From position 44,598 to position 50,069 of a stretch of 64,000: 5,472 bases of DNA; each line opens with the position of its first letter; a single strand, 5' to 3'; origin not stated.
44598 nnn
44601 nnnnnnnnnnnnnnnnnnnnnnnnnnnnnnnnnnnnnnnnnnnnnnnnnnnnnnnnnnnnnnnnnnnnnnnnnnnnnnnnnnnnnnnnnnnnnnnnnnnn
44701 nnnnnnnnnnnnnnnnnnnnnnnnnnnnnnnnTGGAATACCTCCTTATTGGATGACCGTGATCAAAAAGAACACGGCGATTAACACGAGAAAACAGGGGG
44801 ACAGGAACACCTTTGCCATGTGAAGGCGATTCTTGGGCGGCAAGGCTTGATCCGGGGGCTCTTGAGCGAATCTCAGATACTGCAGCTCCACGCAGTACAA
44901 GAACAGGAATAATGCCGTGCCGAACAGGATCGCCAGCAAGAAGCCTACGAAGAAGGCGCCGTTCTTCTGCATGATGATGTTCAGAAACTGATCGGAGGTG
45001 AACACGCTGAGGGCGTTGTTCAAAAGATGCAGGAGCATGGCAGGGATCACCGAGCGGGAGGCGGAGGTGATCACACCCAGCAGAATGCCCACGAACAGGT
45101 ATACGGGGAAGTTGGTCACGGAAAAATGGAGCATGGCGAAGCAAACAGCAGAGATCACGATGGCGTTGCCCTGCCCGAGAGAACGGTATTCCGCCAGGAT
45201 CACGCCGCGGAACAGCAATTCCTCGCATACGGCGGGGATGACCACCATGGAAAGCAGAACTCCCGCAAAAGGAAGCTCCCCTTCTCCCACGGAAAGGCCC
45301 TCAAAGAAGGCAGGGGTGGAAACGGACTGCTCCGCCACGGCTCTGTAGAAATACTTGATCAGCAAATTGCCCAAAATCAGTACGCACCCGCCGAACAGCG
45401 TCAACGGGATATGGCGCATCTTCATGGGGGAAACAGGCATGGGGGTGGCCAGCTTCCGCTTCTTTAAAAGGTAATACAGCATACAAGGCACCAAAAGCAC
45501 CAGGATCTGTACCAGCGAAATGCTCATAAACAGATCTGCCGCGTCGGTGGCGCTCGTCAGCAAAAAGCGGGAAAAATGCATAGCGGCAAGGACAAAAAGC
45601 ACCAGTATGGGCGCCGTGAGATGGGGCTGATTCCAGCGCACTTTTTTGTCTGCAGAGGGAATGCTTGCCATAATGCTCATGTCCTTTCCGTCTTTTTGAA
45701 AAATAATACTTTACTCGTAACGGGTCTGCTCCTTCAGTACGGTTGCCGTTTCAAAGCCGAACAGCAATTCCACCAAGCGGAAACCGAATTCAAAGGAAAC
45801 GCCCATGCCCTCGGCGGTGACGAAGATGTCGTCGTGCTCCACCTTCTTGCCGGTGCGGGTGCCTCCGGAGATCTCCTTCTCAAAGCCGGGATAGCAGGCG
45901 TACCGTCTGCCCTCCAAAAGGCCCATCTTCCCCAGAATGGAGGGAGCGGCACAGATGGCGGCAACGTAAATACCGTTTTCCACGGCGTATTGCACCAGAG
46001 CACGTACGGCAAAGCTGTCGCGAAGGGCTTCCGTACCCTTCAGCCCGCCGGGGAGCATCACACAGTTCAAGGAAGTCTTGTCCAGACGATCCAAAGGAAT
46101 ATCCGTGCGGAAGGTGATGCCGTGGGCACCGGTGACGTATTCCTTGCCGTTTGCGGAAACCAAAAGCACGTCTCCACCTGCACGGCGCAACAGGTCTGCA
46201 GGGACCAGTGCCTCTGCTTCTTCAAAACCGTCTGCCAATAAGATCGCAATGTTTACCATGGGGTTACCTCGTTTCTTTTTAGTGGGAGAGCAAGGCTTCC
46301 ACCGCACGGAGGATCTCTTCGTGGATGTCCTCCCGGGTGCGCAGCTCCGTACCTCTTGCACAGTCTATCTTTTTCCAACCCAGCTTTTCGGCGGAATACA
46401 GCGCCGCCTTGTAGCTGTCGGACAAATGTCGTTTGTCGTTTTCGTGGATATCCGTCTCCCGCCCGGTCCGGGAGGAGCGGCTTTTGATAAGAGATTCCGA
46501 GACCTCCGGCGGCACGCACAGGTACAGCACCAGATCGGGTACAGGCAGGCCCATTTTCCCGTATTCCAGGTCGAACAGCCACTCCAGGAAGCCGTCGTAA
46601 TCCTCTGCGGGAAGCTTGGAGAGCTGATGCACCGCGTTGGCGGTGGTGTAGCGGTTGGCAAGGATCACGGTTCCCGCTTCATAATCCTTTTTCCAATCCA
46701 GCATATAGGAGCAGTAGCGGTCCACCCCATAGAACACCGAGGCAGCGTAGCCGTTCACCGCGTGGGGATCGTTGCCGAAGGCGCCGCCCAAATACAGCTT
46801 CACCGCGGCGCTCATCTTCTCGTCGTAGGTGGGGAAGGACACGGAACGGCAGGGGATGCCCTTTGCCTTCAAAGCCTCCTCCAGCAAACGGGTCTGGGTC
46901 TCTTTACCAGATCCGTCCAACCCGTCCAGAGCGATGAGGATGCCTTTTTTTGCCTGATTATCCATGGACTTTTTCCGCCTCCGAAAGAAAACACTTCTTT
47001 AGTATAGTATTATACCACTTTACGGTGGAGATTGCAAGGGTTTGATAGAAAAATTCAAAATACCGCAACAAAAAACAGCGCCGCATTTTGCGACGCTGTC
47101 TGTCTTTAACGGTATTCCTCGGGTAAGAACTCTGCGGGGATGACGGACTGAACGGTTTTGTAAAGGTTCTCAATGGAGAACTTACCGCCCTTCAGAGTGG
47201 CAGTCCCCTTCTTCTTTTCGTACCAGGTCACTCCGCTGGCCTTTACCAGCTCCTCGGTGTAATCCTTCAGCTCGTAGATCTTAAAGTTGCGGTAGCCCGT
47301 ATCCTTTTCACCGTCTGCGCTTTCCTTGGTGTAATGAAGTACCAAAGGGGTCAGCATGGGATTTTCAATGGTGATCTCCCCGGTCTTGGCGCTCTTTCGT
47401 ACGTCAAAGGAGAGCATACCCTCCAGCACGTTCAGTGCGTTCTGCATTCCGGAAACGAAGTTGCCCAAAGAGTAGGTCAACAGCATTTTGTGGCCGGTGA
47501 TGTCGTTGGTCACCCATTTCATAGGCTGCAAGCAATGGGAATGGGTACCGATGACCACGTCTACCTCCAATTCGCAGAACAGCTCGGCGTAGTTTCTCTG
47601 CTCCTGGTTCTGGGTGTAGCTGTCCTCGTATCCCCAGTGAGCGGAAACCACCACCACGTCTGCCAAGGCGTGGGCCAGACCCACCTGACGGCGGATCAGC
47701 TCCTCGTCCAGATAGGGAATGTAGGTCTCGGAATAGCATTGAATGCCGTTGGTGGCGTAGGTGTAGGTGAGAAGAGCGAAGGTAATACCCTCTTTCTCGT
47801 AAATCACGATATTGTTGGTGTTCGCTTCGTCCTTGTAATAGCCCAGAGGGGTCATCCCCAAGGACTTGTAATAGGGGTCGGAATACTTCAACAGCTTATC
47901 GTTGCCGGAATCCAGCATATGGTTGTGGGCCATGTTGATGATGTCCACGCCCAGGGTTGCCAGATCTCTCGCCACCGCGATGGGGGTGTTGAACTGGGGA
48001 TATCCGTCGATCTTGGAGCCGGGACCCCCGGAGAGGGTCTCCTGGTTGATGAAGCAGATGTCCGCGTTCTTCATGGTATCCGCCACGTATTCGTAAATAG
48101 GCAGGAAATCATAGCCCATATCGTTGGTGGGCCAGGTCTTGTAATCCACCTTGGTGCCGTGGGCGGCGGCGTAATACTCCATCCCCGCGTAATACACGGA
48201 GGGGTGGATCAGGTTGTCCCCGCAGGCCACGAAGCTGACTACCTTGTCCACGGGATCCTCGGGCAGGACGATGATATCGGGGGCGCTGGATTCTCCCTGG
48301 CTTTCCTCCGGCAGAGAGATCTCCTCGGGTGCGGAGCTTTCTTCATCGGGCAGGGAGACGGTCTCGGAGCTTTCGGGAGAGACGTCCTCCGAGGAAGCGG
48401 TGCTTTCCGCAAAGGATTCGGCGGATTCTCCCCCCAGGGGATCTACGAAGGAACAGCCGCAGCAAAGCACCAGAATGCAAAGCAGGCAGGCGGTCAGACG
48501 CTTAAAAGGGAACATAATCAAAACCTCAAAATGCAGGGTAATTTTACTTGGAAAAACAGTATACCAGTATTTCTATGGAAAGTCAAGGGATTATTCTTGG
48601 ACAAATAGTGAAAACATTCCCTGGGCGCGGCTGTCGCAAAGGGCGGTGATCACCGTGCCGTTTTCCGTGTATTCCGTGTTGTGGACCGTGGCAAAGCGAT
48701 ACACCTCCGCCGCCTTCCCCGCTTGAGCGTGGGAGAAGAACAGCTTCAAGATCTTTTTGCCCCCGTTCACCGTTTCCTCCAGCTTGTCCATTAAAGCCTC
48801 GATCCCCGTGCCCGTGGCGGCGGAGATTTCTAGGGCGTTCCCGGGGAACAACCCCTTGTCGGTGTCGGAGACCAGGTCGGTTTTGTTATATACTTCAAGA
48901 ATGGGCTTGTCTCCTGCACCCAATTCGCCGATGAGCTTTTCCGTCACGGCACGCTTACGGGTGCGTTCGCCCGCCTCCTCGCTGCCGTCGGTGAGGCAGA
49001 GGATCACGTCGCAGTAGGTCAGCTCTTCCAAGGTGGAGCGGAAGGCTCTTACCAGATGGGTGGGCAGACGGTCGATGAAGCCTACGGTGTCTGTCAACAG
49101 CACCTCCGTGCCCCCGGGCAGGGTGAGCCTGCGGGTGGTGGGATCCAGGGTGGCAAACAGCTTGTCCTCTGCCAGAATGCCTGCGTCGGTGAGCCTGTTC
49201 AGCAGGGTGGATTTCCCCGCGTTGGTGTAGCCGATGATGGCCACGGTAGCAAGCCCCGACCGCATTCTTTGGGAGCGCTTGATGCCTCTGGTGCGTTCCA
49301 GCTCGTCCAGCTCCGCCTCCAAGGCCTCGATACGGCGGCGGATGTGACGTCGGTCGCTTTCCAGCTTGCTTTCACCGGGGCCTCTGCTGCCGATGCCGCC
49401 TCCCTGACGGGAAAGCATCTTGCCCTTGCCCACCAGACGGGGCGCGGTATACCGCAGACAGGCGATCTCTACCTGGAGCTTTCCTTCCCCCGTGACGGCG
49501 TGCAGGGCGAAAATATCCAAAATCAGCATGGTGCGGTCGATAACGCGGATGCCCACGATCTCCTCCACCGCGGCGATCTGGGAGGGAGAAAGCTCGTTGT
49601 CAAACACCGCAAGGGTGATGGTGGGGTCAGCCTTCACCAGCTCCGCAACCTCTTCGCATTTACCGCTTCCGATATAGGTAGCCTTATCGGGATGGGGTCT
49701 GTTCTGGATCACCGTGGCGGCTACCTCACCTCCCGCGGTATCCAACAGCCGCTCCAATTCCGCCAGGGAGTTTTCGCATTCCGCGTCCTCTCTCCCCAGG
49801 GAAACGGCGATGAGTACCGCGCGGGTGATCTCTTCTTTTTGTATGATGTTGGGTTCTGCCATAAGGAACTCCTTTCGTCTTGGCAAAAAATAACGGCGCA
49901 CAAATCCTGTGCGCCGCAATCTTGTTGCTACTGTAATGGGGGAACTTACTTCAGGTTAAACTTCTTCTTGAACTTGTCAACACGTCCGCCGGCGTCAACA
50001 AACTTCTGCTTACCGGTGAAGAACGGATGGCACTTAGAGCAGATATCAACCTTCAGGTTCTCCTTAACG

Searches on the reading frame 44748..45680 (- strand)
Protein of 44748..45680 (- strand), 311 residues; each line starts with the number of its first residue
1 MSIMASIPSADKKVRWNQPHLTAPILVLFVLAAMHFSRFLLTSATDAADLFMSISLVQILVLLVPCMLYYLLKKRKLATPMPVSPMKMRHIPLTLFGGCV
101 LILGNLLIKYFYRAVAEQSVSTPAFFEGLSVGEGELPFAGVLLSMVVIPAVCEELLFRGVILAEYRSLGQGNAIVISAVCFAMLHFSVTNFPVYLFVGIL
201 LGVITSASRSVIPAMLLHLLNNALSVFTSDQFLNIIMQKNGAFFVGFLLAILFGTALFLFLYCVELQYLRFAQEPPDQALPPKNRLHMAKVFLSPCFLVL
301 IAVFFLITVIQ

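Call 45: search_protein_families(library=pfam, proteins=[window:44748-45680:-], max_evalue=0.00001)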
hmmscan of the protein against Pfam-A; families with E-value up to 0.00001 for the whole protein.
window:44748-45680:- (311 aa): 1 family
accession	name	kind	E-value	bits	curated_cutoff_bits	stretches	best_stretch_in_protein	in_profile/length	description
PF02517.21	Rce1-like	-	2e-18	66.9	22.4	1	139-224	5-93/93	Type II CAAX prenyl endopeptidase Rce1-like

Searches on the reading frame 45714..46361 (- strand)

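Call 45: search_protein_families(library=pfam, proteins=[window:45714-46361:-], max_evalue=0.00001)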
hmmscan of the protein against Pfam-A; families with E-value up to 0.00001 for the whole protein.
window:45714-46361:- (216 aa): 1 family
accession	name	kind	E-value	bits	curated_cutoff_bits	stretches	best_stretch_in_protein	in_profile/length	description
PF01965.30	DJ-1_PfpI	-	1.7e-36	126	26.6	1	37-198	2-164/165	DJ-1/PfpI family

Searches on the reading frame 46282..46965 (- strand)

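Call 45: search_protein_families(library=pfam, proteins=[window:46282-46965:-], max_evalue=0.00001)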
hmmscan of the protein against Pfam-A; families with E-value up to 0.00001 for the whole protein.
window:46282-46965:- (228 aa): 2 families
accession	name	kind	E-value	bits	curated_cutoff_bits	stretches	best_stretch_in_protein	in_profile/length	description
PF02223.23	Thymidylate_kin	-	1.4e-12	48.1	27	1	13-205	1-177/185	Thymidylate kinase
PF01712.25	dNK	-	1.4e-06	28.7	27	0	101-225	84-201/203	Deoxynucleoside kinase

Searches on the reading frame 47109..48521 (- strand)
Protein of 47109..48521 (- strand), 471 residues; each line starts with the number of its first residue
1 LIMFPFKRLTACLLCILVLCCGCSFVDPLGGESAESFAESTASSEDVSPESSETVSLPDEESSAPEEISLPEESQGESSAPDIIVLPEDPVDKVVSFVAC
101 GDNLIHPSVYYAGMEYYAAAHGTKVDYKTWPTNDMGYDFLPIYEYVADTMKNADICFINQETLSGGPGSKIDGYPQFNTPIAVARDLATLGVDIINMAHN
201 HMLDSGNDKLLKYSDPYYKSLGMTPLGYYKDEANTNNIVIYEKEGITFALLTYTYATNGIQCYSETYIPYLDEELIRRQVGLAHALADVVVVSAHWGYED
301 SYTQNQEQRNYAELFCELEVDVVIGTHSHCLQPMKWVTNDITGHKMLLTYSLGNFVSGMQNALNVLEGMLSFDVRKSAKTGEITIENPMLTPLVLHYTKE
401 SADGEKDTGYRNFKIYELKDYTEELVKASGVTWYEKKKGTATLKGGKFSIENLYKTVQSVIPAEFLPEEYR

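Call 45: search_protein_families(library=pfam, proteins=[window:47109-48521:-], max_evalue=0.00001)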
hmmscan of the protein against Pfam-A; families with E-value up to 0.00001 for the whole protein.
window:47109-48521:- (471 aa): 1 family
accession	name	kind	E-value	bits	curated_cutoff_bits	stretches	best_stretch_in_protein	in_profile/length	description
PF09587.15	PGA_cap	-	2.4e-52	178.4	27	1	97-358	2-254/255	Bacterial capsule synthesis protein PGA_cap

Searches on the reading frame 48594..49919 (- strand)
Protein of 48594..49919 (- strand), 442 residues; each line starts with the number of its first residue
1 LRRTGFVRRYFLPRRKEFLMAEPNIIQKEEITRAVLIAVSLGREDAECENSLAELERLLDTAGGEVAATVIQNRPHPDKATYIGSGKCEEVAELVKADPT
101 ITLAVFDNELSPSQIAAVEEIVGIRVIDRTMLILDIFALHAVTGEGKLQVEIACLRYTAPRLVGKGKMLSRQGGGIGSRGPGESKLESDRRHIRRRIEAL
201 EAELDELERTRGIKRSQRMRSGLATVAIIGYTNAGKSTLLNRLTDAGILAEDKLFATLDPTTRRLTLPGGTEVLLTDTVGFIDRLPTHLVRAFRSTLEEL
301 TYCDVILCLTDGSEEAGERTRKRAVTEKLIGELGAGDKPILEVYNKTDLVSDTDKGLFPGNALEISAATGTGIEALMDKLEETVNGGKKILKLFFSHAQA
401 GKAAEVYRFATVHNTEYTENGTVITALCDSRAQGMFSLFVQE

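Call 45: search_protein_families(library=pfam, proteins=[window:48594-49919:-], max_evalue=0.00001)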
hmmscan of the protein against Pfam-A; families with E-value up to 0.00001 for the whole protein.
window:48594-49919:- (442 aa): 3 families
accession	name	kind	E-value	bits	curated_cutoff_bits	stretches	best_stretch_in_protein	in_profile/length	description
PF13167.11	GTP-bdg_N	-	6.3e-32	110.4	25.4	1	49-138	1-89/89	GTP-binding GTPase N-terminal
PF16360.10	GTP-bdg_M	-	1.2e-29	103.2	29.5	1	140-218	1-79/79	GTP-binding GTPase Middle Region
PF01926.29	MMR_HSR1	-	1e-19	71.1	21.9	1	225-346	1-113/113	50S ribosome-binding GTPase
